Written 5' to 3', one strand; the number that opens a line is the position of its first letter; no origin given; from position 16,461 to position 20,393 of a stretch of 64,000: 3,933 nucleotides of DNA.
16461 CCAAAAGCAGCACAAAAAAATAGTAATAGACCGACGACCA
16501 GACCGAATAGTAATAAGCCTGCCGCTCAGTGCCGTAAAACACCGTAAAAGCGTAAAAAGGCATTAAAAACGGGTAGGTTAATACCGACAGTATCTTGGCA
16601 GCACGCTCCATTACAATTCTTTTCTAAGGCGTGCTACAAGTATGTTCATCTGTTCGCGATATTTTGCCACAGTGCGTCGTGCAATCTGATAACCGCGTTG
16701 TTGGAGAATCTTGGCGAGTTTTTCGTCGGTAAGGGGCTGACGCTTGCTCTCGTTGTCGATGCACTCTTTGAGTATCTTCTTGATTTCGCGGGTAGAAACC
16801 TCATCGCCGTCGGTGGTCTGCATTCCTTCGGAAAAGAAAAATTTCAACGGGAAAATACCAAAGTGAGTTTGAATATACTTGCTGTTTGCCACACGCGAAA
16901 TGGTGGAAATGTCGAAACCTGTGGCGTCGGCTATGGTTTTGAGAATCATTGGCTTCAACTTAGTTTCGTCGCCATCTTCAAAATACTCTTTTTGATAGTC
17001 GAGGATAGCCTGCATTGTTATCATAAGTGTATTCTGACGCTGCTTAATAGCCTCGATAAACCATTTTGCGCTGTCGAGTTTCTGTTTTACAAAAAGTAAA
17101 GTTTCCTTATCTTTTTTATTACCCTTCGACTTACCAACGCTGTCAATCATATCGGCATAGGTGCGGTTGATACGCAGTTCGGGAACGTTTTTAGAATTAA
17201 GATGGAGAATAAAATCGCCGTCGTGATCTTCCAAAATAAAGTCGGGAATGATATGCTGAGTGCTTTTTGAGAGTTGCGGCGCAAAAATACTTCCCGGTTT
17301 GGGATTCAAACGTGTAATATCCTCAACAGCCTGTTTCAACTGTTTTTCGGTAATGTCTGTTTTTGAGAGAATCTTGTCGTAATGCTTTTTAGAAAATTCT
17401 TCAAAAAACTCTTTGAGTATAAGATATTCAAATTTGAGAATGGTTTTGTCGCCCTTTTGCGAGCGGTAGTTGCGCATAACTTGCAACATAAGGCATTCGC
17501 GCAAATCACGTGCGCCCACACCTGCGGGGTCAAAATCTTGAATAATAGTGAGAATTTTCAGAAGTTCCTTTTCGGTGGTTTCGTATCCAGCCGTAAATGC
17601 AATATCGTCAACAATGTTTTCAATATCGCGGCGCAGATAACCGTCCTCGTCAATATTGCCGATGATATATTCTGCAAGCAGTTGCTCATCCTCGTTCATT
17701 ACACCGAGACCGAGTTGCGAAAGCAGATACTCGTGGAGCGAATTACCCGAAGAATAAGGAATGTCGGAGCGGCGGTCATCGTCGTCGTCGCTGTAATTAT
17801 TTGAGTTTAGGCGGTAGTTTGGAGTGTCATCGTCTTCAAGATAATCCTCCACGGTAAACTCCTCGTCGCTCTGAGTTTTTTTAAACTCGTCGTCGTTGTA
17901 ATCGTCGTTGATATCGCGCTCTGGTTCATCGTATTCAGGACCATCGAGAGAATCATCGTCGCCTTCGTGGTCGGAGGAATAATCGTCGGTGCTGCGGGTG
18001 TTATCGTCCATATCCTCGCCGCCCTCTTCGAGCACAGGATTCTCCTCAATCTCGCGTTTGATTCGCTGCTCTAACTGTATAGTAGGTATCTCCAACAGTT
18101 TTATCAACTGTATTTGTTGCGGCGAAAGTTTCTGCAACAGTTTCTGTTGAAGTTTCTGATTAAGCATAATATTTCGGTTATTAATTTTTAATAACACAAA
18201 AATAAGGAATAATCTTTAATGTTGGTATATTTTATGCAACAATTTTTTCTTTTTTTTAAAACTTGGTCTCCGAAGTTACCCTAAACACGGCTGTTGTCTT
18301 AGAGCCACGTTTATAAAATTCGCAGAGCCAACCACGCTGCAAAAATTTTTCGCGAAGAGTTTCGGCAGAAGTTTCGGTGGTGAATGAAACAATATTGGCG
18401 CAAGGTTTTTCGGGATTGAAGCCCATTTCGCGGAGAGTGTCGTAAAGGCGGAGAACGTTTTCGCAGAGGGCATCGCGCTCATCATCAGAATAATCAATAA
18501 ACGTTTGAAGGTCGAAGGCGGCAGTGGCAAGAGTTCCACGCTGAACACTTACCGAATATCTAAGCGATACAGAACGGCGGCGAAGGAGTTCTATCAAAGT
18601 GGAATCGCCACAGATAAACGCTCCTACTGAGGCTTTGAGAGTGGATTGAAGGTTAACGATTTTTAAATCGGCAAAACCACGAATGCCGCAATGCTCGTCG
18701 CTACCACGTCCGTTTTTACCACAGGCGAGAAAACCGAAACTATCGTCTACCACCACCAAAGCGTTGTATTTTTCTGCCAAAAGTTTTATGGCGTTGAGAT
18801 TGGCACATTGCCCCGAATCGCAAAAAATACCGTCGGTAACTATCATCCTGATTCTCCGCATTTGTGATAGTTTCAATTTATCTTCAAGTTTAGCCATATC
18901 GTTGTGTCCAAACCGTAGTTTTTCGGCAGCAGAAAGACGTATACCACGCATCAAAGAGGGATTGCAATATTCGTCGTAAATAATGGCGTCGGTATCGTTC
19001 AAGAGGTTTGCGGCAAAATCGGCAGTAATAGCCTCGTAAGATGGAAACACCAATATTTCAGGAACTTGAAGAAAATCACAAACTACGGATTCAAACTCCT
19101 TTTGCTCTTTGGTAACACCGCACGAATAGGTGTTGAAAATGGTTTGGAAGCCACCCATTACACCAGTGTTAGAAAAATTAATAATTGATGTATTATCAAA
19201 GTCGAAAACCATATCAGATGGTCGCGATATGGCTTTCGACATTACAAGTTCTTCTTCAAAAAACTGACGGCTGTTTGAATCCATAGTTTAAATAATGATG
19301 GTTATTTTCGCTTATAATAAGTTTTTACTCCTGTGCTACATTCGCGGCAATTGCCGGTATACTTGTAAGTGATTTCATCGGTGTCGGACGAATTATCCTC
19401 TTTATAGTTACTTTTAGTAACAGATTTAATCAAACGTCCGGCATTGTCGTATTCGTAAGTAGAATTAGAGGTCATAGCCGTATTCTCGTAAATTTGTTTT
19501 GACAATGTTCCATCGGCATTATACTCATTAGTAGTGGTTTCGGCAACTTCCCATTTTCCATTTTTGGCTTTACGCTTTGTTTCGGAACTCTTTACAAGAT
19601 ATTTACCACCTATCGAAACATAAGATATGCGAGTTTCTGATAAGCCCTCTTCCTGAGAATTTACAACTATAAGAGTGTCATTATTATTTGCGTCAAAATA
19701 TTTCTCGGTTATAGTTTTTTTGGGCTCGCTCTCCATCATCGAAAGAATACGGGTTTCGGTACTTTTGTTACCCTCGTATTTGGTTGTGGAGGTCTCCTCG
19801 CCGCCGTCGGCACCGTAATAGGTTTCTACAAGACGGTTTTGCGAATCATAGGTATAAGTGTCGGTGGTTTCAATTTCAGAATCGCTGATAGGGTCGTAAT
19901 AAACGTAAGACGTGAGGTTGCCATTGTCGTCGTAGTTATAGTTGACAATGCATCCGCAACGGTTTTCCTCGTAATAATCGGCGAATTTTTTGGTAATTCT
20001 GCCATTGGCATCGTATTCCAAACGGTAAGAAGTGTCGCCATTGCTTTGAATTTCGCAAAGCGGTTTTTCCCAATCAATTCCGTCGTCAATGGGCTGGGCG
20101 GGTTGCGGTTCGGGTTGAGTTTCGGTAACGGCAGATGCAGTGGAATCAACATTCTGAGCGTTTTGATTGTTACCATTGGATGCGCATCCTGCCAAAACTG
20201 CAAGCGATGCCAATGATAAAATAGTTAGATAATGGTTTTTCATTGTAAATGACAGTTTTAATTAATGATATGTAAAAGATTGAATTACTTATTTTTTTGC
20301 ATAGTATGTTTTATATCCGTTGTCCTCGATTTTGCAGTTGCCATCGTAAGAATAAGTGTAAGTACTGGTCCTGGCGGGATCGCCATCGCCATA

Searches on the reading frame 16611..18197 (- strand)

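Call 18: search_protein_families(library=pfam, proteins=[window:16611-18197:-], max_evalue=0.001)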
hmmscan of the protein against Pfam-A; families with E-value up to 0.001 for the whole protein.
window:16611-18197:- (528 aa): 3 families
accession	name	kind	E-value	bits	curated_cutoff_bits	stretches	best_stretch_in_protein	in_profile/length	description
PF04963.19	Sigma54_CBD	-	8.8e-57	192.3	22.9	1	150-347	8-185/185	Sigma-54 factor, core binding domain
PF04552.19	Sigma54_DBD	-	8.3e-51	172.3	22.8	1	369-526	3-159/160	Sigma-54, DNA binding domain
PF00309.25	Sigma54_AID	-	8.1e-13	48.4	23.8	1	13-58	1-46/46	Sigma-54 factor, Activator interacting domain (AID)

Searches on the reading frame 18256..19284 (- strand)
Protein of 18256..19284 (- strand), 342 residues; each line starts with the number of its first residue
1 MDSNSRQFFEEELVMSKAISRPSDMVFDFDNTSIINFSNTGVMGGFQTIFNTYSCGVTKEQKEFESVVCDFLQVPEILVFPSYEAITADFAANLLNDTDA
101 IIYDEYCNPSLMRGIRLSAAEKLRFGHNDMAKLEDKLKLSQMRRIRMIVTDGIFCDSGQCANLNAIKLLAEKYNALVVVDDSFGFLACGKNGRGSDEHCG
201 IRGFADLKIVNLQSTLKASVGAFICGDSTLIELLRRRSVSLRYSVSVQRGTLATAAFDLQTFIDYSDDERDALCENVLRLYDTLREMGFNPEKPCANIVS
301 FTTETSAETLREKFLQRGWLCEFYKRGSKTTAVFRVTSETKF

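Call 18: search_protein_families(library=pfam, proteins=[window:18256-19284:-], max_evalue=0.001)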
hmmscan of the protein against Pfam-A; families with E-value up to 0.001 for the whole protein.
window:18256-19284:- (342 aa): 1 family
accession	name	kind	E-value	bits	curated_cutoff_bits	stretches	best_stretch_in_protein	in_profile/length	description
PF00155.27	Aminotran_1_2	-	6.6e-19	68.8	19.7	1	60-311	43-319/361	Aminotransferase class I and II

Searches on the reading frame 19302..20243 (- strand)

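Call 18: search_protein_families(library=pfam, proteins=[window:19302-20243:-], max_evalue=0.001)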
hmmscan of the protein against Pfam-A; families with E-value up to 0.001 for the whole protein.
window:19302-20243:- (313 aa): 1 family
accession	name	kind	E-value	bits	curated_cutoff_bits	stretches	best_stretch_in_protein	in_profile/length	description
PF05593.20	RHS_repeat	-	1.4e-11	44.9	22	0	241-277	1-33/38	RHS Repeat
